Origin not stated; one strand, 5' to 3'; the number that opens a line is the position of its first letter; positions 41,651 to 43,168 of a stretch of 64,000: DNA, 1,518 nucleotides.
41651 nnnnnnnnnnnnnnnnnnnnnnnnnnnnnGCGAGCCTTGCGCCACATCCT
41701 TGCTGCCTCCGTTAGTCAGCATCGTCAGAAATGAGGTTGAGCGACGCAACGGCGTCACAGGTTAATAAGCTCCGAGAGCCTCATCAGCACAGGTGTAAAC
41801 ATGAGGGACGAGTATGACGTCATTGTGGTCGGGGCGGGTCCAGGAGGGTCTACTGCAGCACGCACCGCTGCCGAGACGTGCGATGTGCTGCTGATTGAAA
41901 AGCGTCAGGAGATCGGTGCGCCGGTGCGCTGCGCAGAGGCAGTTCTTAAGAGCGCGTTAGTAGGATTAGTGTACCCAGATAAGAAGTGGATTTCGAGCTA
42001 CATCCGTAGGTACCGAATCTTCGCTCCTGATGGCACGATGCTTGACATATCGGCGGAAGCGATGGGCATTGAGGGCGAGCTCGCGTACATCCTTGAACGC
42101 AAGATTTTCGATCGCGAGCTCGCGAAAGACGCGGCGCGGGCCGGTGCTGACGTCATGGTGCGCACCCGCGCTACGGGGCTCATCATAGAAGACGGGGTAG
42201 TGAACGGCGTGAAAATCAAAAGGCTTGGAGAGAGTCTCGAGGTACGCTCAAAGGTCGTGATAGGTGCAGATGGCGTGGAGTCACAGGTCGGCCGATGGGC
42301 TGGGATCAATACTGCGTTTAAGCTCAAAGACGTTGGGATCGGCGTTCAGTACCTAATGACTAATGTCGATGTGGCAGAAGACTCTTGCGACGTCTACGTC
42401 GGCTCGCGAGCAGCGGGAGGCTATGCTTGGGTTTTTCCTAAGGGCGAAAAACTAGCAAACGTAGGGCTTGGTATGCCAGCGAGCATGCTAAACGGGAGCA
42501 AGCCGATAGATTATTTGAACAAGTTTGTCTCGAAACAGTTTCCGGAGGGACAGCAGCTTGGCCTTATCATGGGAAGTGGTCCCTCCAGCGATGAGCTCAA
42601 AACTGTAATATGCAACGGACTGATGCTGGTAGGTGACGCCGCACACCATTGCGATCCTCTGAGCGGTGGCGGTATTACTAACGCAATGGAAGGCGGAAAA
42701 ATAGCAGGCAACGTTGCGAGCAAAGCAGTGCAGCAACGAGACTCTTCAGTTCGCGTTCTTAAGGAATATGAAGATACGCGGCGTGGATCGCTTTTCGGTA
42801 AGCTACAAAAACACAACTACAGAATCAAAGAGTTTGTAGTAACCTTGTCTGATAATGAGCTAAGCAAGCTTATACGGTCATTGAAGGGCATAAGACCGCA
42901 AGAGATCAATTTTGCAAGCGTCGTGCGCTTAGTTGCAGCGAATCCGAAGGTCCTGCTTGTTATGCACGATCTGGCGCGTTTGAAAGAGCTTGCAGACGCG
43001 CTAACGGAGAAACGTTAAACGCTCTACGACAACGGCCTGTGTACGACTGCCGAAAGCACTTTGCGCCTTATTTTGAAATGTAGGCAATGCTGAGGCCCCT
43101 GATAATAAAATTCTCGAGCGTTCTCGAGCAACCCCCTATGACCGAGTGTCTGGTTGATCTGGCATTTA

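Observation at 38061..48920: Segmentally duplicated TrmB-regulator + geranylgeranyl-reductase modules with a UbiA prenyltransferase + SAM-MTase insertion, bracketed by paralogous small 4-Cys proteins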

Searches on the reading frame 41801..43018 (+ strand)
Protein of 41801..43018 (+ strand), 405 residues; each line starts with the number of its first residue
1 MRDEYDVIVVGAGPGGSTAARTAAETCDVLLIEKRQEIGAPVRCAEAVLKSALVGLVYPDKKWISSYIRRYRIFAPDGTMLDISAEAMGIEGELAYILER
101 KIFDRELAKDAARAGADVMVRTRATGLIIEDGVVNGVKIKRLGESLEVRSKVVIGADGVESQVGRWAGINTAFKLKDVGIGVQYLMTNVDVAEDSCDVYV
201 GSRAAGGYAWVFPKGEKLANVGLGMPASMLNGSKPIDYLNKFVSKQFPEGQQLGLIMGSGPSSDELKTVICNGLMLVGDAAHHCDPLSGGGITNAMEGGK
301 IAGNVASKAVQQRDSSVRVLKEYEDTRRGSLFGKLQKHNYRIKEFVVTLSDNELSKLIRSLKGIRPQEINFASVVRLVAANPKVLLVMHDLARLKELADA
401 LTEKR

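Call 4: search_protein_families(library=pfam, proteins=[window:41801-43018:+], max_evalue=0.01)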
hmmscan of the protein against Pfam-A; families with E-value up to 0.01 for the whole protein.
window:41801-43018:+ (405 aa): 11 families
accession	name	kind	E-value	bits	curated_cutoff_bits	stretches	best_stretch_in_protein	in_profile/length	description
PF22578.2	GGR_cat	-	1.1e-22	80.1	27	1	177-253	1-78/88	Geranylgeranyl reductase catalytic domain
PF01494.25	FAD_binding_3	-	1.6e-15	57.6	22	1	97-207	96-212/349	FAD binding domain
PF00890.30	FAD_binding_2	-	3.2e-08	33.6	20.4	1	6-50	1-46/414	FAD binding domain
PF12831.13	FAD_oxidored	-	6.1e-08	32.8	27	1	6-171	1-157/416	FAD dependent oxidoreductase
PF13450.12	NAD_binding_8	-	2.2e-07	31.5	21.9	1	9-43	1-36/68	NAD(P)-binding Rossmann-like domain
PF01266.30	DAO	-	1.4e-06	28.5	27.9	1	6-39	1-35/353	FAD dependent oxidoreductase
PF07992.20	Pyr_redox_2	-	2.2e-05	24.5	26.1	1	5-37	1-34/291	Pyridine nucleotide-disulphide oxidoreductase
PF01946.23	Thi4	-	3e-05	23.8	26.2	1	4-39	17-54/235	Thi4 family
PF03486.20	HI0933_like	-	0.0002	21.4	50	1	6-42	2-39/244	HI0933-like protein Rossmann domain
PF04820.20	Trp_halogenase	-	0.001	18.4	21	0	93-296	150-344/458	Tryptophan halogenase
PF01134.28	GIDA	-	0.0017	18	22.1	0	6-51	1-47/391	Glucose inhibited division protein A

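Call 5: search_protein_families(library=ncbifam, proteins=[window:41801-43018:+], max_evalue=0.01)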
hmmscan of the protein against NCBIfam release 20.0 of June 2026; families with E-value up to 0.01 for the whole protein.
window:41801-43018:+ (405 aa): 94 families (the best 25 are shown)
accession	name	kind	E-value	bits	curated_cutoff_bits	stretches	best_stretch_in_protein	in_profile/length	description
NF041160.1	DGGPL_Thplmales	equivalog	4.9e-86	289.1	780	1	4-380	3-383/396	digeranylgeranylglycerophospholipid reductase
TIGR02032.1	GG-red-SF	subfamily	4.1e-63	213.8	158.8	1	5-305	1-296/297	geranylgeranyl reductase family protein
NF041080.1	DGGGPL_reductase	equivalog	7.4e-48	163.5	580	1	4-370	1-373/447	digeranylgeranylglycerophospholipid reductase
TIGR02023.1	BchP-ChlP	subfamily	1.1e-29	103.7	343.3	1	5-325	1-315/388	geranylgeranyl diphosphate reductase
NF041385.1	Dggglyphlred_Halo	equivalog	2.2e-27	95.6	700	1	1-396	1-402/405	digeranylgeranylglycerophospholipid reductase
NF038171.1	maturase_LodB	equivalog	1.4e-17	63.9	400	2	6-187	1-186/361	lysine-epsilon-oxidase maturase LodB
NF049967.1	QhpG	equivalog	4.6e-17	62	240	1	7-332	1-311/423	flavin-dependent monooxygenase QhpG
NF005788.0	PRK07608.1-3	equivalog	5.8e-17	61.5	478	2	68-173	77-178/388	UbiH/UbiF family hydroxylase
TIGR01988.1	Ubi-OHases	subfamily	8.1e-16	57.8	224.65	2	6-172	1-176/387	ubiquinone biosynthesis hydroxylase, UbiH/UbiF/VisC/COQ6 family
NF045655.1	MkRedMenJ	equivalog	2.1e-15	56.6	700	1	1-308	1-317/406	menaquinone reductase MenJ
NF005951.1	PRK08020.1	equivalog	5.2e-15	55.1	590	1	4-329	2-337/388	3-demethoxyubiquinol 3-hydroxylase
NF007542.0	PRK10157.1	subfamily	7.2e-14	51.3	610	1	3-194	4-198/428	FAD-dependent oxidoreductase FixC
NF005612.0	PRK07364.1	equivalog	1.4e-13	50.2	487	2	272-328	294-352/415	FAD-dependent hydroxylase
NF007450.0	PRK10015.1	subfamily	3.7e-13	49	466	1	3-212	4-212/429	FAD-dependent oxidoreductase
NF004835.0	PRK06185.1-4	equivalog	4e-13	48.9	601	2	115-171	127-183/411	FAD-dependent oxidoreductase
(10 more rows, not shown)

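Call 7: find_encoding_contigs(protein=window:41801-43018:+, flank=10000, max_places=6)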
Protein window:41801-43018:+ (405 aa): 24 contigs read that carry it; 6 places shown.
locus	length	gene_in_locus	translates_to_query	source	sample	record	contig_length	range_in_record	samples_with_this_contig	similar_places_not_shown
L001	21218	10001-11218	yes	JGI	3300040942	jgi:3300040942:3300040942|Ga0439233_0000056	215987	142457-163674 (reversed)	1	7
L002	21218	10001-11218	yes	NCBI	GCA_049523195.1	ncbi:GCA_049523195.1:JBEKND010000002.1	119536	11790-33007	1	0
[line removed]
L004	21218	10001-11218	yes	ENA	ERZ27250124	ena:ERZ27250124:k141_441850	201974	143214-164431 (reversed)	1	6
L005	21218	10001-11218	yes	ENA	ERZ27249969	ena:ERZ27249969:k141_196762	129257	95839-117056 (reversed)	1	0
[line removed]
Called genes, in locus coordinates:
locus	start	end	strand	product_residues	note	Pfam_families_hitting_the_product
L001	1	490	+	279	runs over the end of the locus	PF00490:ALAD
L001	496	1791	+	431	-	PF00202:Aminotran_3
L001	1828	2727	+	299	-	PF01379:Porphobil_deam, PF03900:Porphobil_deamC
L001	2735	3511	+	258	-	PF00590:TP_methylase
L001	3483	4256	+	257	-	PF02602:HEM4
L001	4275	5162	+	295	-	PF18301:preATP-grasp_3 (weak), PF02655:ATP-grasp_3, PF14397:ATPgrasp_ST (faint), PF07478:Dala_Dala_lig_C (faint)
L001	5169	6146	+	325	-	PF01968:Hydantoinase_A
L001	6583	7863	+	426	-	PF01978:TrmB, PF11495:TrmB_EBD_N (faint)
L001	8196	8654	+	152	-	-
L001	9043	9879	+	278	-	PF01978:TrmB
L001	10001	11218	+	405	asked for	PF00890:FAD_binding_2 (faint), PF01266:DAO (faint), PF07992:Pyr_redox_2 (faint), PF12831:FAD_oxidored (weak), PF13450:NAD_binding_8 (weak), PF01494:FAD_binding_3 (weak), PF22578:GGR_cat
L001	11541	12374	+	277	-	PF01978:TrmB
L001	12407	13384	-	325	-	PF13489:Methyltransf_23 (weak), PF08241:Methyltransf_11, PF08242:Methyltransf_12, PF13649:Methyltransf_25, PF13847:Methyltransf_31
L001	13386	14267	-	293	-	PF01040:UbiA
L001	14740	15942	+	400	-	PF00890:FAD_binding_2 (faint), PF01266:DAO (faint), PF03486:HI0933_like (weak), PF07992:Pyr_redox_2, PF12831:FAD_oxidored, PF13450:NAD_binding_8 (faint), PF01494:FAD_binding_3, PF22578:GGR_cat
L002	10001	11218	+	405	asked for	PF00890:FAD_binding_2 (faint), PF01266:DAO (faint), PF07992:Pyr_redox_2 (faint), PF12831:FAD_oxidored (weak), PF13450:NAD_binding_8 (weak), PF01494:FAD_binding_3 (weak), PF22578:GGR_cat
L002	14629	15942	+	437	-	PF00890:FAD_binding_2 (faint), PF01266:DAO (faint), PF03486:HI0933_like (faint), PF07992:Pyr_redox_2, PF12831:FAD_oxidored, PF13450:NAD_binding_8 (faint), PF01494:FAD_binding_3, PF22578:GGR_cat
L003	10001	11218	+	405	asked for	PF00890:FAD_binding_2 (faint), PF01266:DAO (faint), PF07992:Pyr_redox_2 (faint), PF12831:FAD_oxidored (weak), PF13450:NAD_binding_8 (weak), PF01494:FAD_binding_3 (weak), PF22578:GGR_cat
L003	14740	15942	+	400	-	PF00890:FAD_binding_2 (faint), PF01266:DAO (faint), PF03486:HI0933_like (weak), PF07992:Pyr_redox_2, PF12831:FAD_oxidored, PF13450:NAD_binding_8 (faint), PF01494:FAD_binding_3, PF22578:GGR_cat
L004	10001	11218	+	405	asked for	PF00890:FAD_binding_2 (faint), PF01266:DAO (faint), PF07992:Pyr_redox_2 (faint), PF12831:FAD_oxidored (weak), PF13450:NAD_binding_8 (weak), PF01494:FAD_binding_3 (weak), PF22578:GGR_cat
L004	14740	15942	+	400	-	PF00890:FAD_binding_2 (faint), PF01266:DAO (faint), PF03486:HI0933_like (weak), PF07992:Pyr_redox_2, PF12831:FAD_oxidored, PF13450:NAD_binding_8 (faint), PF01494:FAD_binding_3, PF22578:GGR_cat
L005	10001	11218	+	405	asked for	PF00890:FAD_binding_2 (faint), PF01266:DAO (faint), PF07992:Pyr_redox_2 (faint), PF12831:FAD_oxidored (weak), PF13450:NAD_binding_8 (weak), PF01494:FAD_binding_3 (weak), PF22578:GGR_cat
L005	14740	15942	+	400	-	PF00890:FAD_binding_2 (faint), PF01266:DAO (faint), PF03486:HI0933_like (weak), PF07992:Pyr_redox_2, PF12831:FAD_oxidored, PF13450:NAD_binding_8 (faint), PF01494:FAD_binding_3, PF22578:GGR_cat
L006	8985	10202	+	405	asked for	PF00890:FAD_binding_2 (faint), PF01266:DAO (faint), PF07992:Pyr_redox_2 (faint), PF12831:FAD_oxidored (weak), PF13450:NAD_binding_8 (weak), PF01494:FAD_binding_3 (weak), PF22578:GGR_cat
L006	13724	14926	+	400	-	PF00890:FAD_binding_2 (faint), PF01266:DAO (faint), PF03486:HI0933_like (weak), PF07992:Pyr_redox_2, PF12831:FAD_oxidored, PF13450:NAD_binding_8 (faint), PF01494:FAD_binding_3, PF22578:GGR_cat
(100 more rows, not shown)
